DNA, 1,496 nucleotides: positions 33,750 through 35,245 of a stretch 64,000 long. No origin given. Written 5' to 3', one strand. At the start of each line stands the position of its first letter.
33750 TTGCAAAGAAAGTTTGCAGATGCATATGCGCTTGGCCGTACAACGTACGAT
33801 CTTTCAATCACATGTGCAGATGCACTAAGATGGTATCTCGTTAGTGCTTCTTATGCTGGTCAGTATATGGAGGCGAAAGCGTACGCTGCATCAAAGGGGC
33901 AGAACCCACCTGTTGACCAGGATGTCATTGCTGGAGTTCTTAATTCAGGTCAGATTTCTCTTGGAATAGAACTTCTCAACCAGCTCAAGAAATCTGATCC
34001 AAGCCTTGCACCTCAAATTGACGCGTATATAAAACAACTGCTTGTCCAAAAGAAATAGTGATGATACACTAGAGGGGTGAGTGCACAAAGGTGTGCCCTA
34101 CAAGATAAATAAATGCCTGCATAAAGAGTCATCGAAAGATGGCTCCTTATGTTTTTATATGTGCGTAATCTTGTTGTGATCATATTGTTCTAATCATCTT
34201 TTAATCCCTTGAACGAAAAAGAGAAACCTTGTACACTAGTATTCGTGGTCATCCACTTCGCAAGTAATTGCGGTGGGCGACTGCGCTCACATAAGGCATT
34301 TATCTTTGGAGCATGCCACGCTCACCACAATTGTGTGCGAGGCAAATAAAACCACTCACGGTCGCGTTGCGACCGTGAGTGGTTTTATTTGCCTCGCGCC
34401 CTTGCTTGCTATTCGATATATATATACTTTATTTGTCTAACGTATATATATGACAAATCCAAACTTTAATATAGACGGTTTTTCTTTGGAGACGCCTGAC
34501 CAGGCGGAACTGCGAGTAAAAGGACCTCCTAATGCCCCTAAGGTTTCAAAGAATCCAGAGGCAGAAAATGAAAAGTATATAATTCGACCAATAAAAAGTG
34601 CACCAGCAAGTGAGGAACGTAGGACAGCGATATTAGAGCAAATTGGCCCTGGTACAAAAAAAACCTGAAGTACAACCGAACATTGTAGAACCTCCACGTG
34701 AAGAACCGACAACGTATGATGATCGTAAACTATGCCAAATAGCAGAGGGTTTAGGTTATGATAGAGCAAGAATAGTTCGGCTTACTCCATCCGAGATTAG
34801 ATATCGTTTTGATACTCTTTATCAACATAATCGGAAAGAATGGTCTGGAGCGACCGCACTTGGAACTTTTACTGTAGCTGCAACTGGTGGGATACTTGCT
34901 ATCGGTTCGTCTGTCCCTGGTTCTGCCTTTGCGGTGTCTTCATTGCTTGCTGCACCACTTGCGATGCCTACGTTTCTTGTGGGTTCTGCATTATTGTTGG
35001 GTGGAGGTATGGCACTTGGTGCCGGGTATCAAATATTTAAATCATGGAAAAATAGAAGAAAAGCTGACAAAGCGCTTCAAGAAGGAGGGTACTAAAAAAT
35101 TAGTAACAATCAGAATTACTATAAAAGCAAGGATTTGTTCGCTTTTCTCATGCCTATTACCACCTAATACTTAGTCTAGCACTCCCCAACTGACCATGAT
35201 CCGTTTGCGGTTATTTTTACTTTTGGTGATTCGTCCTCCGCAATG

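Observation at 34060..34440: Third GC-rich non-coding island, containing a 61-nt perfect hairpin (29-bp stem)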

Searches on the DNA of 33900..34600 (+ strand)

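Call 5: search_rna_families(source=window, start=33900, end=34600, threshold=evalue, max_evalue=10, show_alignments=3)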
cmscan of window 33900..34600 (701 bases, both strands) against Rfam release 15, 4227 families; matches with E-value up to 10: 13.
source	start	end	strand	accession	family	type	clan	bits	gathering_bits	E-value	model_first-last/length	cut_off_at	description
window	34335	34399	-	RF03816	MIR6297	Gene; miRNA;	-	30.5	114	0.0014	1-107/107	no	MIR6297 microRNA precursor family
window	34332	34401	-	RF04174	MIR4208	Gene; miRNA;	-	30.3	140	0.016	1-191/191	no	MIR4208 microRNA precursor family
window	34334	34400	+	RF03305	mir-3338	Gene; miRNA;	-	30.1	95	0.00062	1-84/84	no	mir-3338 microRNA precursor family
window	34339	34395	+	RF03866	mir-1889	Gene; miRNA;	-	23.7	80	0.015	1-128/128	no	mir-1889 microRNA precursor family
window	34330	34404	+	RF00803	mir-425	Gene; miRNA;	-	21.7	60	0.036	1-85/85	no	mir-425 microRNA precursor family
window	33948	34004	-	RF01158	SNORD108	Gene; snRNA; snoRNA; CD-box;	-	17.8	46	1.6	1-71/71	no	Small nucleolar RNA SNORD108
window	34127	34215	-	RF00200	snoZ199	Gene; snRNA; snoRNA; CD-box;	-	17.4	47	5.7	1-84/84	no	Small nucleolar RNA Z199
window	34354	34380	-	RF03370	mir-2566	Gene; miRNA;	-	16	86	7.4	1-83/83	no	mir-2566 microRNA precursor family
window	34227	34343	+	RF03564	mir-9416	Gene; miRNA;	-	15.4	100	6.7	1-68/68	no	mir-9416 microRNA precursor family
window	34353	34406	-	RF02799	CssrB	Gene; sRNA;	-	15.3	76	1.5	1-180/180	no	Chromosome-encoded Shigella sRNA B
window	34135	34201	+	RF03517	MIR5225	Gene; miRNA;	-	15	72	2.8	22-103/126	no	MIR5225 microRNA precursor family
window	34338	34489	-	RF01416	NrrF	Gene; antisense;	-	14.1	60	3.9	1-160/160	no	NrrF RNA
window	34342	34383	+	RF02503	Atu_C9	Gene; sRNA;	-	12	40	0.85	154-192/192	no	Rhizobiales sRNA Atu_C9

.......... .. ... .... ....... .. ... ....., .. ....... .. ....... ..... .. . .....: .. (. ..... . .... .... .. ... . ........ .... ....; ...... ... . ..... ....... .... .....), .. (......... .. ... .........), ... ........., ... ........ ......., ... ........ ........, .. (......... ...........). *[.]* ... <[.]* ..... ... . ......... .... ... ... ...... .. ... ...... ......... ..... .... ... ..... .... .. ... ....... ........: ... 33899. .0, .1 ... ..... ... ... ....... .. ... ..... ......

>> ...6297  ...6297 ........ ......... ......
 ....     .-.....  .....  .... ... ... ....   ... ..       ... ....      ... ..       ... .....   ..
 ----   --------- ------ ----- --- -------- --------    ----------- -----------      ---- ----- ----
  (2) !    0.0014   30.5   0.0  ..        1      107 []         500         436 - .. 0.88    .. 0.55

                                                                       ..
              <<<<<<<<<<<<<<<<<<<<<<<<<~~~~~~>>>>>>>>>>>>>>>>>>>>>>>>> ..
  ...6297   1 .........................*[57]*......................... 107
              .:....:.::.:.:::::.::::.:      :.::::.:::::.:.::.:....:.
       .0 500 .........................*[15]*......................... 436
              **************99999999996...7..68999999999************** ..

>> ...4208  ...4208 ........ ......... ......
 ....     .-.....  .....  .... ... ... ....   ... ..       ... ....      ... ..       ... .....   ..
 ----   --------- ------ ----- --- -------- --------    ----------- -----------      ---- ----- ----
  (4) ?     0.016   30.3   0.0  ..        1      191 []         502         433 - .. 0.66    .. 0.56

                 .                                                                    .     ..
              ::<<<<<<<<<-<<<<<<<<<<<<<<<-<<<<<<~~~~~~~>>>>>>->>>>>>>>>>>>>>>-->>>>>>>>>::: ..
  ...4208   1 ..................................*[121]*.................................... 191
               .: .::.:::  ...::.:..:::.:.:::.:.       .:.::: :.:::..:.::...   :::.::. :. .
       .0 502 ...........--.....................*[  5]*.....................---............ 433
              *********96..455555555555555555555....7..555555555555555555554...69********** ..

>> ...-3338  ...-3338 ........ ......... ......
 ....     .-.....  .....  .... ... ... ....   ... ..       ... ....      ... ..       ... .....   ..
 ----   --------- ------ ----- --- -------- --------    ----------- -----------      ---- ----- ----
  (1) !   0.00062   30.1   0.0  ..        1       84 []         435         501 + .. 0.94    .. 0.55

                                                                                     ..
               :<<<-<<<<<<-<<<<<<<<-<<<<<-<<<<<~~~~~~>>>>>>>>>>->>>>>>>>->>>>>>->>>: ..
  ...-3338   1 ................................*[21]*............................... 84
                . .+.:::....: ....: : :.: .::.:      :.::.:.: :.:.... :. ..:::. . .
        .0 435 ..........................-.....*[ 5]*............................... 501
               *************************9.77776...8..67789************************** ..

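Call 33: build_rna_model(alignment_id=A2, structure=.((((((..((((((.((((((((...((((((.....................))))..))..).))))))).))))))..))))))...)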
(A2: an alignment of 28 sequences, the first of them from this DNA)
Model R1 built from alignment A2 (28 sequences, 91 columns); structure: as given.
model positions 89; base pairs 26; branch points 0; effective number of sequences 1.19; information 0.64 bits per position. Calibrated on 0.2 Mb of random sequence (short: E-values are rough).
structure used (alignment columns):
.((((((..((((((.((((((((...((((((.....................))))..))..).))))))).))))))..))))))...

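Call 34: search_with_rna_model(model_id=R1, sources=[window, L002, L003, L004, L005, L006, L007, L008, L009, L010, L011, L012, L013, L014, L015, L016, L017, L018, L019, L020, L021, L022, L023, L024, L025, L026, L027, L028, L029, L030, L031, L032, L033, L034, L035, L036, L037, L038, L039, L040, L041, L042, L043, L044, L045, L046, L047, L048, L049, L050, L051, L052, L053, L054, L055, L056, L057, L058, L059, L060, L061, L062, L063, L064, L065, L066, L067, L068, L069, L070, L071, L072, L073, L074, L075, L076, L077, L078, L079, L080, L081], max_evalue=1)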
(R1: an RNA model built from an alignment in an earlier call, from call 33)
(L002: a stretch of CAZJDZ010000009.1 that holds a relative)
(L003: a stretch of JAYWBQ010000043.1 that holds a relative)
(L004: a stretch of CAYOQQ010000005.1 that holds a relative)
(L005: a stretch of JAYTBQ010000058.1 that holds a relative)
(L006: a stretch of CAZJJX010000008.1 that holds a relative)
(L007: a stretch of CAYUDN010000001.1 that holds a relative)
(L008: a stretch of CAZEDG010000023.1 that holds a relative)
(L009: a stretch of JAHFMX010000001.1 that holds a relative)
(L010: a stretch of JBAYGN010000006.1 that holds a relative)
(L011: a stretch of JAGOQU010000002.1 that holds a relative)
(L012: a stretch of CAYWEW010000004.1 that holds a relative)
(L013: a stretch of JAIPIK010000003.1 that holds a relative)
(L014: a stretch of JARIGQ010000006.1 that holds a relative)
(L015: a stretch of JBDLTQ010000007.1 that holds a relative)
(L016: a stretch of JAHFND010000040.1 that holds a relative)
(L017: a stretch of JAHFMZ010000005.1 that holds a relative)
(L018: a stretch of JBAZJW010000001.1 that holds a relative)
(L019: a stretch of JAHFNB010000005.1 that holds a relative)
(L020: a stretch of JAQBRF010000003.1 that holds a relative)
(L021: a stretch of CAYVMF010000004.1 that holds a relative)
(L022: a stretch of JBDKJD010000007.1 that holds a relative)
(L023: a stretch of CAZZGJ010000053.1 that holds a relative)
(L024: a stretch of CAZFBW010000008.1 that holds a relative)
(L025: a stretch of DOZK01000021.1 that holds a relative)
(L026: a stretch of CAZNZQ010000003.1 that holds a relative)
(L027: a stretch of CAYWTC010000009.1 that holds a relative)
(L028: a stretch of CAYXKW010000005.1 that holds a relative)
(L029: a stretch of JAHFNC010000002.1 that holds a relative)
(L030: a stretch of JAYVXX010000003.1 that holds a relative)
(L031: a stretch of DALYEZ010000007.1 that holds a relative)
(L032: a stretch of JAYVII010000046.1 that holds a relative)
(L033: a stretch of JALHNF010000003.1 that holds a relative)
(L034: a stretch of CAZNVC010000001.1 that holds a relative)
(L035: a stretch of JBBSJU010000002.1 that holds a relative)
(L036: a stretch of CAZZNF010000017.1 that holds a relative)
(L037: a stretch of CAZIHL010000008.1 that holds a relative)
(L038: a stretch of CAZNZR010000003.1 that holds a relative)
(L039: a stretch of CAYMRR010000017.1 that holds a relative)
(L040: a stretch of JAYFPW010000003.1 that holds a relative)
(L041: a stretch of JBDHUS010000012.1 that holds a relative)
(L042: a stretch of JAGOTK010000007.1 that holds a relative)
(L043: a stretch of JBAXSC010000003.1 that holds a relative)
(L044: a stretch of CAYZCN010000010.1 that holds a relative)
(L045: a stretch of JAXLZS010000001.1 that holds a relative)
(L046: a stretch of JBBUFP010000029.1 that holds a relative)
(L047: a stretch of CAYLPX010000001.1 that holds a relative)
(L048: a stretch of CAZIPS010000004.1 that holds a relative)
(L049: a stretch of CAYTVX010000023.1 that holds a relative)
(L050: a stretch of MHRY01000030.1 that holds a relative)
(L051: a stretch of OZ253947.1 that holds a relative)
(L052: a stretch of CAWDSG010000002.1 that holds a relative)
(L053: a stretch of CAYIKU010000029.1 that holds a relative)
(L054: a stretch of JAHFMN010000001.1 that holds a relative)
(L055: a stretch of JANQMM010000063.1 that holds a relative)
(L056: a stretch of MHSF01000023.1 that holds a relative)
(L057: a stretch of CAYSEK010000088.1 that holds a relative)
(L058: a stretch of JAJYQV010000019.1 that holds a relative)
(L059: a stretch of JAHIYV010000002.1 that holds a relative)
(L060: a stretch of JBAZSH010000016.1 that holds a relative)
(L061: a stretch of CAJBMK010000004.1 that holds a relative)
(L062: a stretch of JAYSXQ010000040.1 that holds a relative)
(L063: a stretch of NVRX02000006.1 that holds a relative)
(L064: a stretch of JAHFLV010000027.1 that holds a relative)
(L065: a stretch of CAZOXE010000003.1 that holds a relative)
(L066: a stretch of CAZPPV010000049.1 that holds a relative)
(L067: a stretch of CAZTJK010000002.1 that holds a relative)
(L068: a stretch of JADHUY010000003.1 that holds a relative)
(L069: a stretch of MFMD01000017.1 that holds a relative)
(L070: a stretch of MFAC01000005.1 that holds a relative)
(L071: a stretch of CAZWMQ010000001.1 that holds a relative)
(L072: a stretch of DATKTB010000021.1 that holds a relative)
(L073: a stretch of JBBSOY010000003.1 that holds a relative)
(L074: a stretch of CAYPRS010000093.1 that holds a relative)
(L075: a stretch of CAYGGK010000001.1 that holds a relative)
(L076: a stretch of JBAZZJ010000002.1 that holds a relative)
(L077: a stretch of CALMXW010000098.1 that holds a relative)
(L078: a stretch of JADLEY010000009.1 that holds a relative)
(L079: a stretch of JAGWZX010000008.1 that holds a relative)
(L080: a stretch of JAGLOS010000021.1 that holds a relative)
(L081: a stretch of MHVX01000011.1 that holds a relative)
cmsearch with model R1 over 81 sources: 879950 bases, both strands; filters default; matches with E-value up to 1: 63.
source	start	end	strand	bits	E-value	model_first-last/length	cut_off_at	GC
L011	5885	5973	-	112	2.4e-28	1-89/89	no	0.54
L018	7334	7422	-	111.8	2.9e-28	1-89/89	no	0.57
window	34256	34344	+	111.4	3.7e-28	1-89/89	no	0.53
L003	7266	7354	-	111.3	3.9e-28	1-89/89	no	0.53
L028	7274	7362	-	110.9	5.2e-28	1-89/89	no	0.54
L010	7315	7403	-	110.8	5.4e-28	1-89/89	no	0.55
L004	3512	3600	-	110.2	8e-28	1-89/89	no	0.53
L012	7363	7451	-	108.8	2e-27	1-89/89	no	0.52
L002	4323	4411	-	108.1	3.3e-27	1-89/89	no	0.54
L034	7293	7381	-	107.8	4e-27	1-89/89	no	0.55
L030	1741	1829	-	106.9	7e-27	1-89/89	no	0.57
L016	2642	2729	-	106.8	7.8e-27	1-89/89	no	0.52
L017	7235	7324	-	105.9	1.4e-26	1-89/89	no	0.57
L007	7280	7368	-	104.3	3.8e-26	1-89/89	no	0.57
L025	5953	6040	-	104.3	3.9e-26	1-89/89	no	0.59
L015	1771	1858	-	103.4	6.9e-26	1-89/89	no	0.57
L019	3520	3607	-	102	1.8e-25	1-89/89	no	0.55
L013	7285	7373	-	101.8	2.1e-25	1-89/89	no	0.51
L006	7281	7369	-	100.7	4.1e-25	1-89/89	no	0.49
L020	7346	7433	-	100.1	6.3e-25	1-89/89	no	0.59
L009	7228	7315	-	98.3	2e-24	1-89/89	no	0.57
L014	6191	6278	-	97.6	3.3e-24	1-89/89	no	0.57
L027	3621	3708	-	96.9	5.3e-24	1-89/89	no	0.56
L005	3300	3381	-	95.3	1.5e-23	8-89/89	5'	0.54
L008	2596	2684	-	95.1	1.8e-23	1-89/89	no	0.49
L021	5116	5203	-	93.6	4.7e-23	1-89/89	no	0.53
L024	7231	7318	-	90.5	3.6e-22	1-89/89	no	0.49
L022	7257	7345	-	82.7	6.3e-20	1-89/89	no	0.53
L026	7258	7346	-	80.4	2.7e-19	1-89/89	no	0.51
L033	3738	3827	-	57.3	1.2e-12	1-89/89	no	0.48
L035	8305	8394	-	55.1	5e-12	1-89/89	no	0.48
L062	2011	2100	-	53.4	1.6e-11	1-89/89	no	0.46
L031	4138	4227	-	53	2e-11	1-89/89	no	0.49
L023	4226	4282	-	48.7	3.4e-10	32-89/89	5'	0.47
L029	7200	7285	-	48.4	4.3e-10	1-89/89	no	0.37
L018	7336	7424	+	34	5.6e-06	1-89/89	no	0.58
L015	1773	1860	+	31.4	3.1e-05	1-89/89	no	0.58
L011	5887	5975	+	29.9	8.4e-05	1-89/89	no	0.54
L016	2644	2731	+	29.9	8.6e-05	1-89/89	no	0.53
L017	7237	7326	+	29.6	0.0001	1-89/89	no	0.57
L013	7287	7375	+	28.8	0.00017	1-89/89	no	0.51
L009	7230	7317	+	28.5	0.00022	1-89/89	no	0.57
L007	7282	7370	+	28.2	0.00026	1-89/89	no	0.57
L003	7268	7356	+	28.1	0.00027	1-89/89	no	0.53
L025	5955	6042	+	28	0.0003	1-89/89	no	0.58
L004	3514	3602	+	28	0.0003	1-89/89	no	0.53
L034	7295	7383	+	27.7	0.00036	1-89/89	no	0.55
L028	7276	7364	+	27.3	0.00046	1-89/89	no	0.54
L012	7365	7453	+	27.2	0.00052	1-89/89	no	0.52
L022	7259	7347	+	26.7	0.0007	1-89/89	no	0.54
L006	7283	7371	+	26.4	0.00086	1-89/89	no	0.49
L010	7317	7405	+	26.1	0.001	1-89/89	no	0.56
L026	7260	7348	+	25.9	0.0012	1-89/89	no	0.52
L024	7233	7320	+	25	0.0021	1-89/89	no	0.5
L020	7348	7435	+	25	0.0022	1-89/89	no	0.59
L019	3522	3609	+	24.6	0.0028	1-89/89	no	0.56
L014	6193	6280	+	24.4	0.0031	1-89/89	no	0.57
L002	4325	4413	+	23.3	0.0064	1-89/89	no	0.54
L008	2598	2686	+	23.2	0.0072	1-89/89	no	0.48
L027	3623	3710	+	22.8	0.0091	1-89/89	no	0.57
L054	9689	9763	-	20.3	0.048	1-89/89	no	0.67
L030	1743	1831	+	18.7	0.13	1-89/89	no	0.58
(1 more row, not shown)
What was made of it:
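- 34256..34344 (+): Conserved core of sRNA B: a long hairpin, P1-P2-P3, closed by an invariant 20-nt apical loop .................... (34289-34308). Model R1 scores 111 bits on + and 28 bits on - (call 34).
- Model R1 finds one copy per locus in 34 loci, and scores 111 bits on + against 28 bits on - in the window (call 34).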

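Call 67: build_rna_model(alignment_id=A3, structure=none)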
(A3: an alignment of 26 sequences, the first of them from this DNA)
Model R2 built from alignment A3 (26 sequences, 107 columns); structure: none (sequence only).
model positions 89; base pairs 0; branch points 0; effective number of sequences 5.16; information 0.64 bits per position. No base pairs: searches with it score sequence only.

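Call 68: search_with_rna_model(model_id=R2, sources=[window, L002, L003, L004, L005, L006, L007, L008, L009, L010, L011, L012, L013, L014, L015, L016, L017, L018, L019, L020, L021, L022, L023, L024, L025, L026, L027, L028, L029, L030, L031, L032, L033, L034, L035, L036, L037, L038, L039, L040, L041, L042, L043, L044, L045, L046, L047, L048, L049, L050, L051, L052, L053, L054, L055, L056, L057, L058, L059, L060, L061, L062, L063, L064, L065, L066, L067, L068, L069, L070, L071, L072, L073, L074, L075, L076, L077, L078, L079, L080, L081], max_evalue=1)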
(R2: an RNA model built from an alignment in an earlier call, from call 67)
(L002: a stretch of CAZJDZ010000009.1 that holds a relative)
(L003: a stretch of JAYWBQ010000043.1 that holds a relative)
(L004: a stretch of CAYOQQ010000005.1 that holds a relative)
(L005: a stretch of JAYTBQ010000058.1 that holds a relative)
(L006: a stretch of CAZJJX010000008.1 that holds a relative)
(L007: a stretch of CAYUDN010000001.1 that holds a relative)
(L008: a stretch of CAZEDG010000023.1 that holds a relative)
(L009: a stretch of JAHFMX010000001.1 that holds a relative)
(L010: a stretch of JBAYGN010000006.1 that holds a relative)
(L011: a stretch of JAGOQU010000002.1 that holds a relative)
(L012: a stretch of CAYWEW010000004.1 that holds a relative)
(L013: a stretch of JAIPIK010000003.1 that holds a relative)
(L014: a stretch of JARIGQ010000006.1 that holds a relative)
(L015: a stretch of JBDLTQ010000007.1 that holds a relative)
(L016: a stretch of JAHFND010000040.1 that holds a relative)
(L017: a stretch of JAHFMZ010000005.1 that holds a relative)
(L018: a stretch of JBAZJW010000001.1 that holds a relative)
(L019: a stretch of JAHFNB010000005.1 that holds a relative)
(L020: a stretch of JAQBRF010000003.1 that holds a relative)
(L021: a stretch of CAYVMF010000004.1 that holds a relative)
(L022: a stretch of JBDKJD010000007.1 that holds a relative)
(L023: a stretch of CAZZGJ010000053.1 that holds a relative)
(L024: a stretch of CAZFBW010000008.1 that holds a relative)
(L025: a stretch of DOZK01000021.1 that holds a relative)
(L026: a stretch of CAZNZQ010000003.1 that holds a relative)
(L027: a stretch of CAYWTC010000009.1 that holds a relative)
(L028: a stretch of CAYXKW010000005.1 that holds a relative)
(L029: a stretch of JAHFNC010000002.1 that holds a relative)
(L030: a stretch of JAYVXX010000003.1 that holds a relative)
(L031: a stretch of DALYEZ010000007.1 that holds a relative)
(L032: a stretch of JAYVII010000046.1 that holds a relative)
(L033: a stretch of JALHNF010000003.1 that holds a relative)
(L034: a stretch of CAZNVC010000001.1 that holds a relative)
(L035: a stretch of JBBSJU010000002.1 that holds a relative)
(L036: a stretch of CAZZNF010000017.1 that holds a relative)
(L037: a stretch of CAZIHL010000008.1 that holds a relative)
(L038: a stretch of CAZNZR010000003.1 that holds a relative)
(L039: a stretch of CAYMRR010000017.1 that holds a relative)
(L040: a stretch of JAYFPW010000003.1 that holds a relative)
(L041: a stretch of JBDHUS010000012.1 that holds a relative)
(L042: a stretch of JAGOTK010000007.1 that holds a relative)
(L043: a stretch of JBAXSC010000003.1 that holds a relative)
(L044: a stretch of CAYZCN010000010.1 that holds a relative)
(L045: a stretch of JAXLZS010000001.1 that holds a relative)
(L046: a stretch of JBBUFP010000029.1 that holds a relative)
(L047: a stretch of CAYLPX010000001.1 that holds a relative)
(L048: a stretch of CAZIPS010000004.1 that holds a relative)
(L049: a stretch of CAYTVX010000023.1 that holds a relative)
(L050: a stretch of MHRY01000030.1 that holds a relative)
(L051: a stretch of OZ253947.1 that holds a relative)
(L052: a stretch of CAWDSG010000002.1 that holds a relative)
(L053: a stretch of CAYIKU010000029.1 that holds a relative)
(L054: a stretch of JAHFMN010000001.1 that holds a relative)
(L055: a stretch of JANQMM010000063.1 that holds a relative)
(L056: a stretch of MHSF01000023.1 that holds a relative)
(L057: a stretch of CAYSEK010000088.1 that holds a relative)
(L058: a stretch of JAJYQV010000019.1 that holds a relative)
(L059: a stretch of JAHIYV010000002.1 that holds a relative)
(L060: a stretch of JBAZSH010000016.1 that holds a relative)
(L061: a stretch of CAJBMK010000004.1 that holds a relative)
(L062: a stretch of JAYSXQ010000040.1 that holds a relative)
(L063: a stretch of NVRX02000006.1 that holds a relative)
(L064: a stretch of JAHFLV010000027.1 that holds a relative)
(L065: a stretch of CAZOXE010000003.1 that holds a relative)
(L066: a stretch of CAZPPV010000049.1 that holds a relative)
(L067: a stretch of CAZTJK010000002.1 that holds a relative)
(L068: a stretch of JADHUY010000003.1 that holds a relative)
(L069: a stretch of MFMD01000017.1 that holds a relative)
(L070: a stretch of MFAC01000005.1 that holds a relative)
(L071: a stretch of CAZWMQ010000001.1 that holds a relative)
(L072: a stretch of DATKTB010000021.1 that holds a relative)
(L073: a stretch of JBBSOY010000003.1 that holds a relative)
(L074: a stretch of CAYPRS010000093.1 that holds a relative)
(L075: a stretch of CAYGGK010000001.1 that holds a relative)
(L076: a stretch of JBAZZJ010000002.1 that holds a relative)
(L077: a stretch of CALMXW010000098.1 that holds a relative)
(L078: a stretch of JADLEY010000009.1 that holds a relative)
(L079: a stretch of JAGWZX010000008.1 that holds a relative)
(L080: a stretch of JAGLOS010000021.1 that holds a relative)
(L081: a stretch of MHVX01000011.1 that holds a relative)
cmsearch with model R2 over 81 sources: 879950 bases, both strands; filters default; matches with E-value up to 1: 37.
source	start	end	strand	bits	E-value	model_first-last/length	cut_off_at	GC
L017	7518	7602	-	85.5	1.4e-24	2-86/89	-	0.42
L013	7412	7494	-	85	2e-24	2-84/89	-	0.39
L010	7569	7653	-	79.2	1.3e-22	2-86/89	-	0.46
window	34076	34159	+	78.4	2.3e-22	3-85/89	-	0.39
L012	7667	7750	-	77.5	4.3e-22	2-85/89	-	0.38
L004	4415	4497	-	74.6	3.6e-21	3-84/89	-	0.42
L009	7889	7973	-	73.8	6.3e-21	2-86/89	-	0.48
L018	7655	7739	-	73.5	7.7e-21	3-85/89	-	0.47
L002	4494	4578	-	72.3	1.8e-20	2-84/89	-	0.46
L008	2747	2834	-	72.2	2.1e-20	2-85/89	-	0.47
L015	1982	2071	-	70.9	5.2e-20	2-86/89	-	0.37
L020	7483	7567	-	70.1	9.1e-20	2-87/89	-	0.47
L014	6335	6415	-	68.6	2.6e-19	2-84/89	-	0.43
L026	7638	7724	-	67.9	4.4e-19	2-84/89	-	0.38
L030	1898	1981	-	67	8.6e-19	2-85/89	-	0.43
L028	8947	9031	-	66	1.8e-18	2-85/89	-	0.42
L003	8186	8269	-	65.7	2.1e-18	2-84/89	-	0.38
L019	3632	3716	-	65.1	3.2e-18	2-85/89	-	0.42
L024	7362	7445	-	64.9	3.9e-18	3-86/89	-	0.39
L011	6130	6212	-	63.7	9e-18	3-85/89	-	0.36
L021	5550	5634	-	62.3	2.4e-17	2-84/89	-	0.51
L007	7428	7519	-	61.5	4.3e-17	2-87/89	-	0.39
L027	3755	3841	-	56.1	2.1e-15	2-86/89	-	0.52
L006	7444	7529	-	55.5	3.3e-15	2-84/89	-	0.37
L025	6265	6343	-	54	9.5e-15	3-84/89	-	0.44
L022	7370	7457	-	52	3.9e-14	3-86/89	-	0.41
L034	7510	7568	-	47.3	1.2e-12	29-87/89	-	0.32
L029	7310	7393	-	39.7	2.7e-10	3-85/89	-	0.44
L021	5395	5446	-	23.1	4.1e-05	35-84/89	-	0.52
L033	3901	3970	-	15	0.014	3-74/89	-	0.51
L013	7405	7450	+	14.5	0.02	32-77/89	-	0.35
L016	2761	2801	-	14.1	0.027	42-82/89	-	0.41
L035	8467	8535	-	13.9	0.032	3-73/89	-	0.51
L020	63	134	-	13.8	0.034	29-85/89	-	0.29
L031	4294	4365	-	12.7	0.071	4-77/89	-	0.53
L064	1663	1693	-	11.6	0.16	3-33/89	-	0.55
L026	7645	7680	+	9.8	0.59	46-81/89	-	0.42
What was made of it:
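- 34076..34156 (+): sRNA A. Its parts are a 5' hairpin (34076-34101), a single-stranded linker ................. (34102-34118), a terminator stem-loop (34120-34151) and UUUUU (34152-34156). Conserved in 28 relatives, 40-86 bits with sequence model R2 (call 68).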

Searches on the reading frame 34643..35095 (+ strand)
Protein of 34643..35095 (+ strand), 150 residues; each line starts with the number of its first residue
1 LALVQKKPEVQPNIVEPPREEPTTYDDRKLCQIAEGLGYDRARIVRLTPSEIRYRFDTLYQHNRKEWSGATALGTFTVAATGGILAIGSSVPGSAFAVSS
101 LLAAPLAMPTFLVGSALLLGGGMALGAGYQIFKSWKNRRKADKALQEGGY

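Call 11: search_protein_families(library=pfam, proteins=[window:34643-35095:+], max_evalue=0.01)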
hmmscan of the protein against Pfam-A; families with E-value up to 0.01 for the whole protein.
window:34643-35095:+ (150 aa): 0 families
